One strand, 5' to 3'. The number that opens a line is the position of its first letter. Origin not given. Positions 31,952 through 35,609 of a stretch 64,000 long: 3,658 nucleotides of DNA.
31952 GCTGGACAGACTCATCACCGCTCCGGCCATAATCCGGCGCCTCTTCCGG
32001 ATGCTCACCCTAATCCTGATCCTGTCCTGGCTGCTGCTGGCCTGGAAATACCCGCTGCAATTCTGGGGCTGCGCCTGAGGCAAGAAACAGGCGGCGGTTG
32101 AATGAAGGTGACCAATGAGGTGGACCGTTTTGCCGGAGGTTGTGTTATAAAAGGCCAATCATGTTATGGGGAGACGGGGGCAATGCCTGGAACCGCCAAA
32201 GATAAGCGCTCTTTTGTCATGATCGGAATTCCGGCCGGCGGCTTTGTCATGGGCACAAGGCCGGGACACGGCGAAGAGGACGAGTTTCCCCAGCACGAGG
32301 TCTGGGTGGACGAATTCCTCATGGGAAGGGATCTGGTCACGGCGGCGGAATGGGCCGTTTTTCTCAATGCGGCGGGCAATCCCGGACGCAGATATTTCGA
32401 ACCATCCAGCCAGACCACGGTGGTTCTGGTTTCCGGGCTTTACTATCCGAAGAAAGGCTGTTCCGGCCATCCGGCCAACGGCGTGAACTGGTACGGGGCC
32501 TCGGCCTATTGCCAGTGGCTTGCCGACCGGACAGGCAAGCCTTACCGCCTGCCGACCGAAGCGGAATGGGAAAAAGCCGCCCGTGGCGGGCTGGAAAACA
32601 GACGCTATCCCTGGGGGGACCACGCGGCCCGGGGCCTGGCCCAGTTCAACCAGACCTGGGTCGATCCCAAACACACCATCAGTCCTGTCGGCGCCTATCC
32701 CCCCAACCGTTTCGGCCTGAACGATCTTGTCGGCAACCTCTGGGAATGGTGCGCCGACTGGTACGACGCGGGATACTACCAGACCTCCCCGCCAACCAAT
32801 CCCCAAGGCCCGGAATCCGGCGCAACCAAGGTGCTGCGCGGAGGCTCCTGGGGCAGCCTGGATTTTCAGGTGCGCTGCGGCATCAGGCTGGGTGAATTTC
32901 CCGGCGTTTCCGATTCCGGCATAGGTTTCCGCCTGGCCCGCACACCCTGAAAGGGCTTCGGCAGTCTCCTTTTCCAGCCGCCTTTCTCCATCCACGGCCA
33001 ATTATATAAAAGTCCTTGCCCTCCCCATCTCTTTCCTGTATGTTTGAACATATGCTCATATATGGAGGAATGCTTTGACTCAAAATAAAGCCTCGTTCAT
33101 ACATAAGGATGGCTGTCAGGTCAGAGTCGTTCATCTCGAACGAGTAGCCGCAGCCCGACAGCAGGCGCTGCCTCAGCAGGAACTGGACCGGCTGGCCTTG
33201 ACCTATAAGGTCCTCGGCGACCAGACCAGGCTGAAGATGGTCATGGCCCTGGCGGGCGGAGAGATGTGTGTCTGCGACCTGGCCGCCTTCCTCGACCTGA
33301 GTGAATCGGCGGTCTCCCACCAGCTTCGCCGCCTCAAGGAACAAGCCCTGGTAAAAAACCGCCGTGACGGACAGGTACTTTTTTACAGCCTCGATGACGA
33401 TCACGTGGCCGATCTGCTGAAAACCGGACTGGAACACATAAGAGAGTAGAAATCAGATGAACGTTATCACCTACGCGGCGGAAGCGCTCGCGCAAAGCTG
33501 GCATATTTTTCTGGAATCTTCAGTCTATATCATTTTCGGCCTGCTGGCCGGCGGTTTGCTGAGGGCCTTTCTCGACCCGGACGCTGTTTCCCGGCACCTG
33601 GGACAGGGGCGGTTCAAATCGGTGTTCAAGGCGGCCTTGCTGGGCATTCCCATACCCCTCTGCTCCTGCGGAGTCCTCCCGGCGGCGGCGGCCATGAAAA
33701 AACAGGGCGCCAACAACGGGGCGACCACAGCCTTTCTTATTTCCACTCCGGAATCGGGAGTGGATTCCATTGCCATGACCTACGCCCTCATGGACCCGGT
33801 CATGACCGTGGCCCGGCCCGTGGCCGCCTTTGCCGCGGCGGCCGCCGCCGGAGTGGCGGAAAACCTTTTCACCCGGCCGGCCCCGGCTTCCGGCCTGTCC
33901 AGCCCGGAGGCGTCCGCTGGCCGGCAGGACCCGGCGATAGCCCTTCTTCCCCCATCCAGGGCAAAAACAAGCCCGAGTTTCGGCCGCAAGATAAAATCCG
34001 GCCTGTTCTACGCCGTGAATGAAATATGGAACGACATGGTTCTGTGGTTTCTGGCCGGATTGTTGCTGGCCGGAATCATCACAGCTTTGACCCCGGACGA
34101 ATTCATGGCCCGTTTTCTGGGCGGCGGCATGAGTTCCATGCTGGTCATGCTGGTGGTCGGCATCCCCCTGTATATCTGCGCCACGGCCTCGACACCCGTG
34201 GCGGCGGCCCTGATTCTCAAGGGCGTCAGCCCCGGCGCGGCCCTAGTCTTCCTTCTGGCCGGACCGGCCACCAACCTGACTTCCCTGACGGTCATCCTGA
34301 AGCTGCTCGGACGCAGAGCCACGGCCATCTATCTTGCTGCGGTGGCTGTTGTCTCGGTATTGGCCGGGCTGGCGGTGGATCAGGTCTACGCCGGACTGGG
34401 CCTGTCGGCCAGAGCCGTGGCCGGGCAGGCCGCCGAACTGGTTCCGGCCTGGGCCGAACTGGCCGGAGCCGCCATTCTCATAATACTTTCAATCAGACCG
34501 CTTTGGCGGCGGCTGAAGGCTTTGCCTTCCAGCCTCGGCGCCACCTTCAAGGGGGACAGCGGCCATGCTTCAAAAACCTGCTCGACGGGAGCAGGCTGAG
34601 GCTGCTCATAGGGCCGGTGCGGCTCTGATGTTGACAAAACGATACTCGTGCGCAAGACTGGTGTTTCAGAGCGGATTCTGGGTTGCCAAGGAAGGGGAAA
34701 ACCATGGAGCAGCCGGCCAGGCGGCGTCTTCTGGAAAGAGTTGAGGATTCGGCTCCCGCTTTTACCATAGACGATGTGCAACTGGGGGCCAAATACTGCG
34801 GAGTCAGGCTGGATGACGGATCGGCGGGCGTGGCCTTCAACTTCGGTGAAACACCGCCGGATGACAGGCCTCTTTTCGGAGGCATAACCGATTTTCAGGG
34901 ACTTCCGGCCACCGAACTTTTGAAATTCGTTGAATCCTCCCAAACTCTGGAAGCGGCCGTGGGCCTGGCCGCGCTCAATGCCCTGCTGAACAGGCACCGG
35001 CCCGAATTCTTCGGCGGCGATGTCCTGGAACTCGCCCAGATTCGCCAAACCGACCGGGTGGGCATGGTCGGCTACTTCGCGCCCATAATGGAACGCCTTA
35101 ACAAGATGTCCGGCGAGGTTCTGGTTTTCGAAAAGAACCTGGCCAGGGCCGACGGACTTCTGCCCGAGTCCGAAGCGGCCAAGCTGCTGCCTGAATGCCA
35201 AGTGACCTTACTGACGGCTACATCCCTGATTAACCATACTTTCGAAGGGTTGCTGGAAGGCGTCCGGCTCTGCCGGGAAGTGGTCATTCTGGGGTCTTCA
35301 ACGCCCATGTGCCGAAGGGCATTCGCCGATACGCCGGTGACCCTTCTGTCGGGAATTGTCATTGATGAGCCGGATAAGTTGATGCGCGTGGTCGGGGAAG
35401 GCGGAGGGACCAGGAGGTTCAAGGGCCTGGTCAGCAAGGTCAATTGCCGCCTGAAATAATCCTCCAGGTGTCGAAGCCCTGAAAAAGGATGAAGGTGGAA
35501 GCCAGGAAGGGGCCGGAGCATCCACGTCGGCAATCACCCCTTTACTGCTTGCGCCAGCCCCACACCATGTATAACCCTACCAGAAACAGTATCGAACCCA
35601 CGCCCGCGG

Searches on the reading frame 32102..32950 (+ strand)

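Call 7: search_protein_families(library=pfam, proteins=[window:32102-32950:+])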
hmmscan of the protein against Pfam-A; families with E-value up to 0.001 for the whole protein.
window:32102-32950:+ (282 aa): 1 family
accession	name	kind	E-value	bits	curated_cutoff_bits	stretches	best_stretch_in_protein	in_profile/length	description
PF03781.23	FGE-sulfatase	-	5.3e-57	193.8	23.3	1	40-280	5-255/255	Sulfatase-modifying factor enzyme 1-like domain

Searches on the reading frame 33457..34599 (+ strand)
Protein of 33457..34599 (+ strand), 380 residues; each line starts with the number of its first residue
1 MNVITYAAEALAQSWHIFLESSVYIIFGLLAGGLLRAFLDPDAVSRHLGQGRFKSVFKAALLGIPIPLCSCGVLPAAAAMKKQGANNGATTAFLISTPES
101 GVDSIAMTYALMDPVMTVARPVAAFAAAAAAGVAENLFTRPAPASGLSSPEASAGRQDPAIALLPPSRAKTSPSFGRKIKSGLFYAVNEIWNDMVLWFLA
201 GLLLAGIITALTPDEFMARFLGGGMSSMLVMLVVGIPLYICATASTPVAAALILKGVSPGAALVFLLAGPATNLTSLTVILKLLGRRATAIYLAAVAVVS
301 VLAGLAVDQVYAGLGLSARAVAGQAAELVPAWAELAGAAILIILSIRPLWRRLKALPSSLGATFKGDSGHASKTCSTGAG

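Call 7: search_protein_families(library=pfam, proteins=[window:33457-34599:+])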
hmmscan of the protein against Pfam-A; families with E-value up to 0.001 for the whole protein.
window:33457-34599:+ (380 aa): 1 family
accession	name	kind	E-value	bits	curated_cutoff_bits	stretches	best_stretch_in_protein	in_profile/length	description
PF03773.19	ArsP_1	-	3.7e-43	148.2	32.3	1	15-307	10-292/294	Predicted permease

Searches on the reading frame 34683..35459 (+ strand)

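Call 7: search_protein_families(library=pfam, proteins=[window:34683-35459:+])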
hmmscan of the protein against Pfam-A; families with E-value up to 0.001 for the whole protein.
window:34683-35459:+ (258 aa): 2 families
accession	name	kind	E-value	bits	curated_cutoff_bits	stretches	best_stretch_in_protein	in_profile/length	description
PF04016.18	DUF364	-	9.1e-41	139.3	23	1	113-254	1-145/147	Putative heavy-metal chelation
PF13938.11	DUF4213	-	8.9e-17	61.6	23.5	1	18-102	2-75/75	Putative heavy-metal chelation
